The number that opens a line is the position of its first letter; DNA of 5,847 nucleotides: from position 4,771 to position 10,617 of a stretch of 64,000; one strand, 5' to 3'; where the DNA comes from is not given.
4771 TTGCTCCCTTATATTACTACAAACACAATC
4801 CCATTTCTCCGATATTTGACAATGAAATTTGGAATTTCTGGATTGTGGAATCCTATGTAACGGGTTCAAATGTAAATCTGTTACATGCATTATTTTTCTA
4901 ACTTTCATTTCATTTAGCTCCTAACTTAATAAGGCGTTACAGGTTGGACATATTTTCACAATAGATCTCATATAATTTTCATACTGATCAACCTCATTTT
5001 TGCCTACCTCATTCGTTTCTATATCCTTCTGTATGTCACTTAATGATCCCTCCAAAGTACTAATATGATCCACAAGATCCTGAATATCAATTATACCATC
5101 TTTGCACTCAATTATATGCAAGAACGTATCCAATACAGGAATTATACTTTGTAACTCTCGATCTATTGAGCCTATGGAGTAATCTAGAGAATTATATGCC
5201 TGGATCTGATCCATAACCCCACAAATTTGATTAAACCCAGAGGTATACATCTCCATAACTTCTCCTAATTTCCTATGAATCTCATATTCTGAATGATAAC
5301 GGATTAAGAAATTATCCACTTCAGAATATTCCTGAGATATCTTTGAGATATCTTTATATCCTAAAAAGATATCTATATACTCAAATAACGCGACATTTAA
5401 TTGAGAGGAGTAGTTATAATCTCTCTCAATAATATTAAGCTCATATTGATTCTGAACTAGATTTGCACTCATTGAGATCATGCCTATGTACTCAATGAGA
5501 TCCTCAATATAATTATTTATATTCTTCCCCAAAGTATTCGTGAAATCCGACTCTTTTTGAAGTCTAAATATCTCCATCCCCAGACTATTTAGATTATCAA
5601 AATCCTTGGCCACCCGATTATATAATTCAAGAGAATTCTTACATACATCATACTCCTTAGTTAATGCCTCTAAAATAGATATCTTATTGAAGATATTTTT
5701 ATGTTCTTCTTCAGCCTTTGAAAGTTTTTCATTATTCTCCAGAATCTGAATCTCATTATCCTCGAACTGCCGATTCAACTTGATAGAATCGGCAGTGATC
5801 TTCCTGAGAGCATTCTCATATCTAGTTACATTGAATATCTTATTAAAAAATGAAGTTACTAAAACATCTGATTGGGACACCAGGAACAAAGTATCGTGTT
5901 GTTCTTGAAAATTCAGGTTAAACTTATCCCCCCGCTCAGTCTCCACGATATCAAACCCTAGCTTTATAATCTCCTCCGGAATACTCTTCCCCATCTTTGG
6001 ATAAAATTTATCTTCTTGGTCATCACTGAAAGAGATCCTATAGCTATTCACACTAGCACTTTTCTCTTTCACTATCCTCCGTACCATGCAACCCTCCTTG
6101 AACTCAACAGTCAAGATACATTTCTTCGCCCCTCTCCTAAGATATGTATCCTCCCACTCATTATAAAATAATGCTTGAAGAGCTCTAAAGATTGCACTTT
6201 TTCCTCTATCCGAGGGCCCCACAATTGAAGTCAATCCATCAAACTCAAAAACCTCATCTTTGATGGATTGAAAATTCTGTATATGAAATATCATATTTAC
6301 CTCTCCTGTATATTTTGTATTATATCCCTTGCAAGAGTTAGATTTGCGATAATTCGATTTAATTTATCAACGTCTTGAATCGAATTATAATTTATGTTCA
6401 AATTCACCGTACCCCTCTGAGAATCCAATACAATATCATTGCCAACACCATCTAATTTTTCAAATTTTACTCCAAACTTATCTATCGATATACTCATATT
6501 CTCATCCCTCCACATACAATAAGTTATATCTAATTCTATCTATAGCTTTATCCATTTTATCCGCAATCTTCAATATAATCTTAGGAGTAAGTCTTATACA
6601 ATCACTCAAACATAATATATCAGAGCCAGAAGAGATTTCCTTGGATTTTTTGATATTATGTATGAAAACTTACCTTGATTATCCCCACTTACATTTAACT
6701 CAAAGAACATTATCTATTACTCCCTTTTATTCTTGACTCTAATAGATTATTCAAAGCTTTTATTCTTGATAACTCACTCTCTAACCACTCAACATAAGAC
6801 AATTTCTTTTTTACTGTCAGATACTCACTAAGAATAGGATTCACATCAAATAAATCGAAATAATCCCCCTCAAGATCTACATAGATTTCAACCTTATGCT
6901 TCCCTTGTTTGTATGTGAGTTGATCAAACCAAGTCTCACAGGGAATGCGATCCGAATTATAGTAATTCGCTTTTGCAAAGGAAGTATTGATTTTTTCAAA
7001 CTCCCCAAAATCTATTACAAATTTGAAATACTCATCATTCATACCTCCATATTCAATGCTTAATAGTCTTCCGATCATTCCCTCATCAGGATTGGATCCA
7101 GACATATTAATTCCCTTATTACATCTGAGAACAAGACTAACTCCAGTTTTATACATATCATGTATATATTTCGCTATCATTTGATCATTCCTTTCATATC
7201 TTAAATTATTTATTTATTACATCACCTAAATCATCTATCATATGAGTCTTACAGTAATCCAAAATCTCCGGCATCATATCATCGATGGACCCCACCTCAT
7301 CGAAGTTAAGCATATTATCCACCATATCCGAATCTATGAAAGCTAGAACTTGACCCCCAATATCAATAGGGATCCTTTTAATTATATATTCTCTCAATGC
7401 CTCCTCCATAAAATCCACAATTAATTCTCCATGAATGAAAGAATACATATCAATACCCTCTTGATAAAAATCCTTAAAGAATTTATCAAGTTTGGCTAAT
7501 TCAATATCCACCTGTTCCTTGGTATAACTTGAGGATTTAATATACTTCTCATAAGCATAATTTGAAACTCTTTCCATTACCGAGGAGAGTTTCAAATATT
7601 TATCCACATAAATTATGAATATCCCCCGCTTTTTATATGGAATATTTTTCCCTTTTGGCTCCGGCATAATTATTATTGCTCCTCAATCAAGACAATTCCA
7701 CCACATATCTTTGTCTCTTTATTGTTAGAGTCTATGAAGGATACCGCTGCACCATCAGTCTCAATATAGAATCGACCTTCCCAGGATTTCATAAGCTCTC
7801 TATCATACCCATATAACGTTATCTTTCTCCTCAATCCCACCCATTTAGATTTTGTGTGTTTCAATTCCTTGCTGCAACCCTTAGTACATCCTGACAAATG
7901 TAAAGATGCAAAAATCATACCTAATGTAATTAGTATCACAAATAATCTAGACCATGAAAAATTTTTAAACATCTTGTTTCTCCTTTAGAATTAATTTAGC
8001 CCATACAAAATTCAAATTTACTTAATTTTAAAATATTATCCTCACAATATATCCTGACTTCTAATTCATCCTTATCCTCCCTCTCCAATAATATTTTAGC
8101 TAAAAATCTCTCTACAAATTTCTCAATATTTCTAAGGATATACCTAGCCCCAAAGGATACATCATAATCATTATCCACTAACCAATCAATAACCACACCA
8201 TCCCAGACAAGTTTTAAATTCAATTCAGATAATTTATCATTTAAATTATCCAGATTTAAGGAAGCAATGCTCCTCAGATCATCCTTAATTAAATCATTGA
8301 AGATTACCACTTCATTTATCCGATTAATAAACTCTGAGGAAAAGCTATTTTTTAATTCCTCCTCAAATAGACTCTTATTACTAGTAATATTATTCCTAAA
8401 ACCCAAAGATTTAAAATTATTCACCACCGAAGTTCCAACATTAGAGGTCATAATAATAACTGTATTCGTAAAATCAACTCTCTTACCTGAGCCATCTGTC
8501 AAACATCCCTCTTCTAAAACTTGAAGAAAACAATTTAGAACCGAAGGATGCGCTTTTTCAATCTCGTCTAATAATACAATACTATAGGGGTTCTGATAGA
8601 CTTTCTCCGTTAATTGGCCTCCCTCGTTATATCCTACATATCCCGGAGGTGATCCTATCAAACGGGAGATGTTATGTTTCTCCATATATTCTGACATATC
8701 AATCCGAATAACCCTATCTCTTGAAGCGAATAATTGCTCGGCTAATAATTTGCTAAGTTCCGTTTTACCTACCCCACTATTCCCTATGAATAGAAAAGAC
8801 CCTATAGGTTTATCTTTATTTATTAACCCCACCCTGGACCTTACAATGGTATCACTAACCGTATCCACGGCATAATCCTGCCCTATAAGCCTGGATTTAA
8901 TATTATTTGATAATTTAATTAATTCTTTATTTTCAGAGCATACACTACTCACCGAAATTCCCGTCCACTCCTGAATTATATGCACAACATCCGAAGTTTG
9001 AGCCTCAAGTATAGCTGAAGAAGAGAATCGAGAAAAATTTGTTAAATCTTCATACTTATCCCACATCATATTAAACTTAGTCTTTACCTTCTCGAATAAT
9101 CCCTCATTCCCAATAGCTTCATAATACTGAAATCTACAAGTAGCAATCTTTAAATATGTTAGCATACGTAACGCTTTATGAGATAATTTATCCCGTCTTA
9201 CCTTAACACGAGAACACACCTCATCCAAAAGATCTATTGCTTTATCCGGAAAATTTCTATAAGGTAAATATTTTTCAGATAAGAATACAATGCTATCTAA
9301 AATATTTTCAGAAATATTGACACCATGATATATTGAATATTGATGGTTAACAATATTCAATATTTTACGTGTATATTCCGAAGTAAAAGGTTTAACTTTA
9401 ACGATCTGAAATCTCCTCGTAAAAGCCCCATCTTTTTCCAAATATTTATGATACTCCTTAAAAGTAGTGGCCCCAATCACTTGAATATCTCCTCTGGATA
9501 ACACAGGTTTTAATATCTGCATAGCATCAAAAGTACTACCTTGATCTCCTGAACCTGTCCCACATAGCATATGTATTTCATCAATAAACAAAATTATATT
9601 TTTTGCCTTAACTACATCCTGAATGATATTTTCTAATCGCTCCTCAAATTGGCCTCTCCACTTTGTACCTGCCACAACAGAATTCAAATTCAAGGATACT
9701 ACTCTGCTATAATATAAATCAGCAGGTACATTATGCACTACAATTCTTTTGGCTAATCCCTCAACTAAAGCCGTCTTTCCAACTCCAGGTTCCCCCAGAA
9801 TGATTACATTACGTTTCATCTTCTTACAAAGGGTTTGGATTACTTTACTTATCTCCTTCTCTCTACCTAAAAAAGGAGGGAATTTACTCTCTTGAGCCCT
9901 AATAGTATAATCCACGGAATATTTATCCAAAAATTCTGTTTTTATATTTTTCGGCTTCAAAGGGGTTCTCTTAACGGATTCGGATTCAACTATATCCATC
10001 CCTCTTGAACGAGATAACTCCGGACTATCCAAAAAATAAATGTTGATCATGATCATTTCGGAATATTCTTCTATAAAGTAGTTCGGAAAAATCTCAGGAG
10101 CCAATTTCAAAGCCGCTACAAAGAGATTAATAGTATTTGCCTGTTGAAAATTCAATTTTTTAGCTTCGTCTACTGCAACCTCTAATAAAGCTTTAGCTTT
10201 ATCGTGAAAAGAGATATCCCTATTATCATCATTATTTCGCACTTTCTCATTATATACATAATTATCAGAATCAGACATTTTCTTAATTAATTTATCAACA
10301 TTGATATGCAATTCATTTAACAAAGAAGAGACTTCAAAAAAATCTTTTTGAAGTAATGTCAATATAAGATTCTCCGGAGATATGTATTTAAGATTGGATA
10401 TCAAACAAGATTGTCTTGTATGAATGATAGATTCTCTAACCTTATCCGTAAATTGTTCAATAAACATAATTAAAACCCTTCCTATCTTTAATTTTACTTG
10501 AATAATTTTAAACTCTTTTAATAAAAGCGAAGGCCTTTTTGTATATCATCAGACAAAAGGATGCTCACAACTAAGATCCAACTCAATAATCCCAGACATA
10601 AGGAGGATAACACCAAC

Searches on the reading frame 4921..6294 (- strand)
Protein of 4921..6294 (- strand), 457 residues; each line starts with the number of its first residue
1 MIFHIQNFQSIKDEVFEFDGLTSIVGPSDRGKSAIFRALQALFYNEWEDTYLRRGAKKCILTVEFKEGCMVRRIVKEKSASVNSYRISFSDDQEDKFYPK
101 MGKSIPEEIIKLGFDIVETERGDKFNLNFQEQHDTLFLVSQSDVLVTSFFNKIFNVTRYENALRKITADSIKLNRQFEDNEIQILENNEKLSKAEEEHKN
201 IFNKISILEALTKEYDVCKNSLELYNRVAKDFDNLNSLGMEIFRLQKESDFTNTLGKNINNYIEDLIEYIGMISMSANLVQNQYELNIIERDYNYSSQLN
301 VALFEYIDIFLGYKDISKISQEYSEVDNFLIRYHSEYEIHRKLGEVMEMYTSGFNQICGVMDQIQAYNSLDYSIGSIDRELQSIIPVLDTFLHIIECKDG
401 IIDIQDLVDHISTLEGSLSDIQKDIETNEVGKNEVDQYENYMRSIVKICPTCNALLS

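Call 45: search_protein_families(library=pfam, proteins=[window:4921-6294:-], max_evalue=0.001)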
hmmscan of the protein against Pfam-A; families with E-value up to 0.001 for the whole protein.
window:4921-6294:- (457 aa): 2 families
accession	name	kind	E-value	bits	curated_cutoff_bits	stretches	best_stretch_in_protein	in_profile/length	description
PF13476.12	AAA_23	-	1.3e-10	42.7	27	1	4-205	3-200/201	AAA domain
PF13555.12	AAA_29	-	0.00034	20.7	27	1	5-46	6-49/61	P-loop containing region of AAA domain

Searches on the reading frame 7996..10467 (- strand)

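Call 45: search_protein_families(library=pfam, proteins=[window:7996-10467:-], max_evalue=0.001)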
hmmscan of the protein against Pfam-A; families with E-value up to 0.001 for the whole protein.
window:7996-10467:- (823 aa): 33 families (the best 25 are shown)
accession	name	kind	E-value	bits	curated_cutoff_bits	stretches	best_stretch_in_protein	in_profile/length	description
PF07724.20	AAA_2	-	1.1e-63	214.7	27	1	553-719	1-165/166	AAA domain (Cdc48 subfamily)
PF00004.35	AAA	-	7.8e-24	85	21.2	2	221-351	1-125/131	ATPase family associated with various cellular activities (AAA)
PF17871.7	AAA_lid_9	-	1.4e-19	70.4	22.8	1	364-431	3-70/104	AAA lid domain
PF07728.20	AAA_5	-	3.3e-16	60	22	1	558-679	2-125/139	AAA domain (dynein-related subfamily)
PF10431.15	ClpB_D2-small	-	3e-13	50.1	21.9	1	727-804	2-79/81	C-terminal, D2-small domain, of ClpB protein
PF13401.12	AAA_22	-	3.9e-12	47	27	2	218-331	5-119/130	AAA domain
PF13191.12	AAA_16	-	1.1e-11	45.9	32.6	1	198-245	1-51/167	AAA ATPase domain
PF00158.32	Sigma54_activat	-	1.2e-10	41.7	20.2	1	557-676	24-143/168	Sigma-54 interaction domain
PF20720.3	nSTAND3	-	4.4e-09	36.7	27.2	0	208-244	9-43/155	Novel STAND NTPase 3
PF12775.13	AAA_7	-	1.7e-08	34.6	25.8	0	210-301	25-112/181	P-loop containing dynein motor region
PF13173.12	AAA_14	-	5.2e-07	30.2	27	0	219-301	3-74/129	AAA domain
PF01695.23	IstB_IS21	-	2.2e-06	27.8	24.1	1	214-346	88-205/238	IstB-like ATP binding protein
PF13238.12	AAA_18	-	2.6e-06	28.3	29.4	0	221-277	1-44/128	AAA domain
PF20030.5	bpMoxR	-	2.9e-06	26.9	27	0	559-663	35-133/205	MoxR domain in the MoxR-vWA-beta-propeller ternary systems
PF25201.1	nSTAND6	-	3.9e-06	27.4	27.7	0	201-246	3-46/148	Novel STAND NTPase 6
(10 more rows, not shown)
